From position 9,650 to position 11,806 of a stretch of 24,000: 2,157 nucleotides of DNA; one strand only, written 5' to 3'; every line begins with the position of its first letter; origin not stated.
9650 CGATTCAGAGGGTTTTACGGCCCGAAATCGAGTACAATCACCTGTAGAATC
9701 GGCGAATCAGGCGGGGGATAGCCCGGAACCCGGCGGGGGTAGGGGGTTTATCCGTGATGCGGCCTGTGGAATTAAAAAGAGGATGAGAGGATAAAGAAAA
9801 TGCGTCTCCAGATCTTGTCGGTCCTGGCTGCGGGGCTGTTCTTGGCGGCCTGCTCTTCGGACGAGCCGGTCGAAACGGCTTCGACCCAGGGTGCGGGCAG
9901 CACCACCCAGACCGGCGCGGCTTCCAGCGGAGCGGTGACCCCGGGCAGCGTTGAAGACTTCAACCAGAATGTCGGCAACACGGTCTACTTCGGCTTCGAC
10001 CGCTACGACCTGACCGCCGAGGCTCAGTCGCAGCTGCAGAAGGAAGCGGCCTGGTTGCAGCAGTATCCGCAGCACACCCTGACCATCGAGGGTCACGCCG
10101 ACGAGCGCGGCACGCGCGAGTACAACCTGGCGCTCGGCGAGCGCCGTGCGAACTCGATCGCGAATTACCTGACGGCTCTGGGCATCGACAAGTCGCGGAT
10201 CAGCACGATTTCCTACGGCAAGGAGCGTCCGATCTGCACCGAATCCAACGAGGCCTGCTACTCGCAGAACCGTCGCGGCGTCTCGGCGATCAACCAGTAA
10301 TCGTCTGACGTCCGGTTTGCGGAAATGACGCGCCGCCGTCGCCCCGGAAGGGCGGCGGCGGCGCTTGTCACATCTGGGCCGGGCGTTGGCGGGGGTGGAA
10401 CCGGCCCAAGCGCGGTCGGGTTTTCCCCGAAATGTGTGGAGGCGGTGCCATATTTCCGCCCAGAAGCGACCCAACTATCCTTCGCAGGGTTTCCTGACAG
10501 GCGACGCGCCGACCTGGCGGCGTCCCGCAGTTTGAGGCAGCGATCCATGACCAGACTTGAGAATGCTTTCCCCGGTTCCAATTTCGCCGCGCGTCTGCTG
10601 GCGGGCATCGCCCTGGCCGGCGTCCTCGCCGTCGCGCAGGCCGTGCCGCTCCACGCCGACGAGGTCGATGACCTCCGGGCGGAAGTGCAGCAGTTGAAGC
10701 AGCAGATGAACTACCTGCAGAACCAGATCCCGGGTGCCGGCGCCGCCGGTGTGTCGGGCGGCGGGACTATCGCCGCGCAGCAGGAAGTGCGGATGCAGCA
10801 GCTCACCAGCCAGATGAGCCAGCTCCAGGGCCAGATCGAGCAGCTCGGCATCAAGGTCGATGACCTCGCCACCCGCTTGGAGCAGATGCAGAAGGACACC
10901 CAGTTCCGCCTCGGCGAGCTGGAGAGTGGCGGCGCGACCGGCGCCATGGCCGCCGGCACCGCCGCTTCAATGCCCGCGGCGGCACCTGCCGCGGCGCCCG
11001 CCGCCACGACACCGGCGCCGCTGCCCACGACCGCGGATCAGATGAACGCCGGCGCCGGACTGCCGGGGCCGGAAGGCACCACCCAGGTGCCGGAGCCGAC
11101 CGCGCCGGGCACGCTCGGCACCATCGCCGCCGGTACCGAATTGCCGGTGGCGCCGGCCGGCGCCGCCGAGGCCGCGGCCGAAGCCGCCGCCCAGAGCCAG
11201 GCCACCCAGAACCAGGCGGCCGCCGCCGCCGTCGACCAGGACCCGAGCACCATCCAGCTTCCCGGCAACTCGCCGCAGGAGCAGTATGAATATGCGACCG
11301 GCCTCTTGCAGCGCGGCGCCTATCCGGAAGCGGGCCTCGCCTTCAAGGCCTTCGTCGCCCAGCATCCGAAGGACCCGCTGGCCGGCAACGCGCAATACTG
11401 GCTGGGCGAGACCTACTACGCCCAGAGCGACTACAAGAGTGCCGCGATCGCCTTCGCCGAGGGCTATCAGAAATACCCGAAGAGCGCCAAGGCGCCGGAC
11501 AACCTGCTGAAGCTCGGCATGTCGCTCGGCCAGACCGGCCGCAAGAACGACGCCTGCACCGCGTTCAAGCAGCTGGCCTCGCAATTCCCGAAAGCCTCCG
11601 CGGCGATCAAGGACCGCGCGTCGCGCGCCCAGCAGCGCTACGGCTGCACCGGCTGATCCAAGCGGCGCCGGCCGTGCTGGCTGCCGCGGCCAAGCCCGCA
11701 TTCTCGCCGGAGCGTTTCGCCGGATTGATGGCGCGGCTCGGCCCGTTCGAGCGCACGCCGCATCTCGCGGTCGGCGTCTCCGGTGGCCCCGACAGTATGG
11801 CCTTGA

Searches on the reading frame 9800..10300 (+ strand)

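Call 22: search_protein_families(library=pfam, proteins=[window:9800-10300:+], max_evalue=0.001)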
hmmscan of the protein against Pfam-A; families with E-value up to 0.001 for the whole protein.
window:9800-10300:+ (166 aa): 1 family
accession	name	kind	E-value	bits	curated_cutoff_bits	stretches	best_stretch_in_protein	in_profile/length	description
PF00691.25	OmpA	-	3.2e-23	82.4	27.2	1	63-155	1-95/98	OmpA family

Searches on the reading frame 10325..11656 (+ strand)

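Call 22: search_protein_families(library=pfam, proteins=[window:10325-11656:+], max_evalue=0.001)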
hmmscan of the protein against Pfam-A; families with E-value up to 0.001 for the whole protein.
window:10325-11656:+ (443 aa): 6 families
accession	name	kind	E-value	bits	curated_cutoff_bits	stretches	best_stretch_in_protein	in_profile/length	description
PF13174.12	TPR_6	-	4.7e-10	39.9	26.3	1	392-423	1-32/33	Tetratricopeptide repeat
PF13428.12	TPR_14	-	3.4e-08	33.8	23.5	0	355-389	2-36/44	Tetratricopeptide repeat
PF16331.10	TolA_bind_tri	-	2e-07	31.4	30.1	1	151-204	21-74/76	TolA binding protein trimerisation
PF13432.12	TPR_16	-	5.4e-07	30.4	32.7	1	324-388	4-65/65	Tetratricopeptide repeat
PF07719.23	TPR_2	-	7e-07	29.3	27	0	356-386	3-33/34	Tetratricopeptide repeat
PF13525.12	YfiO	-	5.1e-06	26.8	25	1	315-423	3-122/203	Outer membrane lipoprotein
